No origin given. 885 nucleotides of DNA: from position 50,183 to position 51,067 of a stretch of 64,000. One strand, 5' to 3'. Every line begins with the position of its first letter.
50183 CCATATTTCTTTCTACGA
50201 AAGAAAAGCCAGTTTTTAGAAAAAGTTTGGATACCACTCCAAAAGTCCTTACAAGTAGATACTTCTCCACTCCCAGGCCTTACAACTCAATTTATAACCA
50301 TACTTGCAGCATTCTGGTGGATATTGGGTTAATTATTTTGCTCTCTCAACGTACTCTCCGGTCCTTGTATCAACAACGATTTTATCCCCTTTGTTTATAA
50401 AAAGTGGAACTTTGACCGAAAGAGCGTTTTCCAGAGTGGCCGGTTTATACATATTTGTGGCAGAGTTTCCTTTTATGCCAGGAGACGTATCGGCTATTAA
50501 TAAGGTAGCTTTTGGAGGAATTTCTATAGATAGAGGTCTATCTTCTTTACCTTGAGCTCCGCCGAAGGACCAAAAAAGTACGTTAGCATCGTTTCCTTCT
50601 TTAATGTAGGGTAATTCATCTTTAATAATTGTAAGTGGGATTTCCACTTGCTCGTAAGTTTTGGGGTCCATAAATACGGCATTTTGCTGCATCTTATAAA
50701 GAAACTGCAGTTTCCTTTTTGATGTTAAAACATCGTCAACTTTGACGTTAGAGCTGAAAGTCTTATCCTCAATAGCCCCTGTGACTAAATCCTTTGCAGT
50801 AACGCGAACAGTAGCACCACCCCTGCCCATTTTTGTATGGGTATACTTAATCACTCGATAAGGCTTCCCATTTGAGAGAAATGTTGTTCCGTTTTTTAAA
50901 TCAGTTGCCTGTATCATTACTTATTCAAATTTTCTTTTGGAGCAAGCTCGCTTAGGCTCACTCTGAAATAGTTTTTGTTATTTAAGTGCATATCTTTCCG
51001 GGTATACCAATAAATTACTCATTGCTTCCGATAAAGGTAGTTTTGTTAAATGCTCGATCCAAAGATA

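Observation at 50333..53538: Graspetide (microviridin-type RiPP) cassette: precursor-like ORF + MdnC-family ATP-grasp macrocyclase, flanked by an M29 aminopeptidase and efp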

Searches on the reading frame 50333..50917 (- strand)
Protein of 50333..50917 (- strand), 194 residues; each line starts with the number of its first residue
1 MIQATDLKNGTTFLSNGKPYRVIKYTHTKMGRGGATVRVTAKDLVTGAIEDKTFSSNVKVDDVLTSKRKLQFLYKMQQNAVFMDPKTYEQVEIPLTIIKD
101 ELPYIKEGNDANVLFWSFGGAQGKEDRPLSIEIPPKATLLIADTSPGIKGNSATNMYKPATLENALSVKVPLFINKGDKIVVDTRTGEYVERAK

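Call 3: search_protein_families(library=pfam, proteins=[window:50333-50917:-], max_evalue=0.1)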
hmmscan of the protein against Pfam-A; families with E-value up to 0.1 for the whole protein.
window:50333-50917:- (194 aa): 4 families
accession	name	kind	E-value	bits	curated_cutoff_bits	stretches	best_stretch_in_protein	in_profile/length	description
PF09285.17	Elong-fact-P_C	-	5.9e-25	87.2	25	1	139-192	3-56/56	Elongation factor P, C-terminal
PF08207.18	EFP_N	-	6.6e-19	68.1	23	1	4-60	2-58/58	Elongation factor P (EF-P) KOW-like domain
PF01132.26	EFP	-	6.2e-17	61.7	27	1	68-116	1-49/54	Elongation factor P (EF-P) OB domain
PF21485.3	IF5A-like_N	-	0.0012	19.1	27.1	1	2-55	6-60/63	Translation initiation factor 5A-like, N-terminal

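Call 4: search_protein_families(library=ncbifam, proteins=[window:50333-50917:-], max_evalue=0.1)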
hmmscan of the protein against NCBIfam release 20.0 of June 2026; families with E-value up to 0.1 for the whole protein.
window:50333-50917:- (194 aa): 8 families
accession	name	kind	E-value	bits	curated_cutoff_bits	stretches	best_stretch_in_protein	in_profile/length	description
NF001810.0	PRK00529.1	subfamily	7.9e-62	208.2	161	1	1-194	2-187/187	elongation factor P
TIGR00038.1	efp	equivalog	7.4e-61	205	185.8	1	2-193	1-184/184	elongation factor P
NF003392.1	PRK04542.1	equivalog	9.6e-34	116.9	216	1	3-193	2-187/187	elongation factor P-like protein EfpL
TIGR02178.1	yeiP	equivalog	3.6e-30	105.5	264.05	1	3-193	1-186/186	elongation factor P-like protein YeiP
NF011175.0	PRK14578.1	equivalog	6.8e-29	100.6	301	1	1-193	1-187/187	elongation factor P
NF009090.0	PRK12426.1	equivalog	7e-27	94.3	226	1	1-192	1-184/185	elongation factor P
NF003076.0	PRK03999.1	equivalog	8.6e-11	41.6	138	1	3-117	7-118/129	translation initiation factor IF-5A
TIGR00037.1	eIF_5A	equivalog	1.9e-05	24.5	75.45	1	2-96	7-102/130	translation initiation factor IF-5A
